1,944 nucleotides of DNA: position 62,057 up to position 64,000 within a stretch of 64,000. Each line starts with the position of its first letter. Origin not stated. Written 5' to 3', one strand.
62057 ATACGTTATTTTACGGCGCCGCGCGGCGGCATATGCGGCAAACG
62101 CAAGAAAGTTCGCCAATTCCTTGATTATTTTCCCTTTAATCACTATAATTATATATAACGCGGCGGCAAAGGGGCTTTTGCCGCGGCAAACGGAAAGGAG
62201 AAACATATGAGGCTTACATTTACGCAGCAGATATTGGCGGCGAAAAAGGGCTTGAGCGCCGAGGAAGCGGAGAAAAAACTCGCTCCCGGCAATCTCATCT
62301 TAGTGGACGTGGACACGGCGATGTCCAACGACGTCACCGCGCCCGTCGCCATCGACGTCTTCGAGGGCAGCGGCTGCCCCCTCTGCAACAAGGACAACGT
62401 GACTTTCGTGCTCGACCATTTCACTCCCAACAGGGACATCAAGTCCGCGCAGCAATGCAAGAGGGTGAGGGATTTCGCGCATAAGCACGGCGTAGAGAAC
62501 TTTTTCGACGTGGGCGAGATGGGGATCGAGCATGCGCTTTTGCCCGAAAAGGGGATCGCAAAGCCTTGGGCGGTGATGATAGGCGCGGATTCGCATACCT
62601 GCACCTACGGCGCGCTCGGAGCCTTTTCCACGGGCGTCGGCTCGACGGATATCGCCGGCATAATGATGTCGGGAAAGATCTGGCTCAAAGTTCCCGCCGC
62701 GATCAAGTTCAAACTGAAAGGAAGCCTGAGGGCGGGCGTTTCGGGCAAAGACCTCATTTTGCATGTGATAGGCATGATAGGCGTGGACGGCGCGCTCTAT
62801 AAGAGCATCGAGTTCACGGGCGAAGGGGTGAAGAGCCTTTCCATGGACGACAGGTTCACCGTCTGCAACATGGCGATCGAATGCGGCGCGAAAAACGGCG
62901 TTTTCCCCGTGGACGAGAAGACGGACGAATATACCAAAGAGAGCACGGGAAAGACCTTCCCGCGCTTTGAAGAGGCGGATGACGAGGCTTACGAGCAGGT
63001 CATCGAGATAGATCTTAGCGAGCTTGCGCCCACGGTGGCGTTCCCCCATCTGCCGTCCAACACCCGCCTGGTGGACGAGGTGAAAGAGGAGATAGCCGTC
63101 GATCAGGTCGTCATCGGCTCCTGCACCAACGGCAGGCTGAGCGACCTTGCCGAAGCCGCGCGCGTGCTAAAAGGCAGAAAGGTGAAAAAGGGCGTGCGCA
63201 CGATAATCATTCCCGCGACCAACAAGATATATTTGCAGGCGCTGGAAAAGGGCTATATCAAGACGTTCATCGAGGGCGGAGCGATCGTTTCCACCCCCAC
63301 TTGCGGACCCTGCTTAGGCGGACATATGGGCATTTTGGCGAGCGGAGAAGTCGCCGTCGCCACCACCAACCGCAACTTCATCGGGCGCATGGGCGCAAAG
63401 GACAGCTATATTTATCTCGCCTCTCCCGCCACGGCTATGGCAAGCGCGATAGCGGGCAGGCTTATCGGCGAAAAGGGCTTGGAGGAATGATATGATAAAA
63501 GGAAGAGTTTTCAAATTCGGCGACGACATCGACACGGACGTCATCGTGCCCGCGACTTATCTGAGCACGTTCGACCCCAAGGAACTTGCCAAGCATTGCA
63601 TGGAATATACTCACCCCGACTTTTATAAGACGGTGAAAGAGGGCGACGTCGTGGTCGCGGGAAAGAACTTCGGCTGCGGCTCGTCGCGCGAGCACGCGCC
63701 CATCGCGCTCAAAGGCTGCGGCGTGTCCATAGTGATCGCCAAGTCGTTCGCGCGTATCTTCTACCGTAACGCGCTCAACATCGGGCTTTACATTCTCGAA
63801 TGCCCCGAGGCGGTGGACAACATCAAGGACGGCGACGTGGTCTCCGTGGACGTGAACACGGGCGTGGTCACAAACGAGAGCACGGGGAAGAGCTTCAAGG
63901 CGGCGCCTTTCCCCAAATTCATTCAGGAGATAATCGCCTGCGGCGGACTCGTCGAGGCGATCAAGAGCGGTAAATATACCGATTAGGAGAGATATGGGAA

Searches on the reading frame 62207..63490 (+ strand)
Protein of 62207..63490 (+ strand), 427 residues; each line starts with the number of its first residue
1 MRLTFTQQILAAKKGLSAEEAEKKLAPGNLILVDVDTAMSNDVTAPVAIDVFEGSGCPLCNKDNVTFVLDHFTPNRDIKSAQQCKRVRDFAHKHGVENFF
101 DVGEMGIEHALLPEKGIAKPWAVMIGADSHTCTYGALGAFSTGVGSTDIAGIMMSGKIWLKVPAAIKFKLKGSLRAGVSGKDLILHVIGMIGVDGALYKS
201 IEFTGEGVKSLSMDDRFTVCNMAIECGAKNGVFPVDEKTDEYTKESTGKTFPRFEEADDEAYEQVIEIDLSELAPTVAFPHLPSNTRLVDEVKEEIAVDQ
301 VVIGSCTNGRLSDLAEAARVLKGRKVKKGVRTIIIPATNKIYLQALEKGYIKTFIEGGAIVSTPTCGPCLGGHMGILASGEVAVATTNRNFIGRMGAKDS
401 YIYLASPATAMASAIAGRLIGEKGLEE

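Call 42: search_protein_families(library=pfam, max_evalue=0.00001, proteins=[window:62207-63490:+])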
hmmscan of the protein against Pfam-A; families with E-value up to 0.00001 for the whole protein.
window:62207-63490:+ (427 aa): 1 family
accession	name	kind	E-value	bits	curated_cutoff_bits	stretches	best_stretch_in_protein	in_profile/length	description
PF00330.25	Aconitase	-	5.1e-103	346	28.7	1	28-417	14-463/463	Aconitase family (aconitate hydratase)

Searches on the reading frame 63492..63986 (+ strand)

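Call 85: search_protein_families(library=pfam, max_evalue=0.0001, proteins=[window:63492-63986:+])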
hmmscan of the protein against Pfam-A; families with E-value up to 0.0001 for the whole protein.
window:63492-63986:+ (164 aa): 2 families
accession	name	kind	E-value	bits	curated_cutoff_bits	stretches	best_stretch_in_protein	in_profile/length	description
PF00694.25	Aconitase_C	-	2.5e-21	76.8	22.8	1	45-106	69-130/131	Aconitase C-terminal domain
PF06434.19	Aconitase_2_N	-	6.6e-06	26.4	27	0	6-156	3-169/204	Aconitate hydratase 2 N-terminus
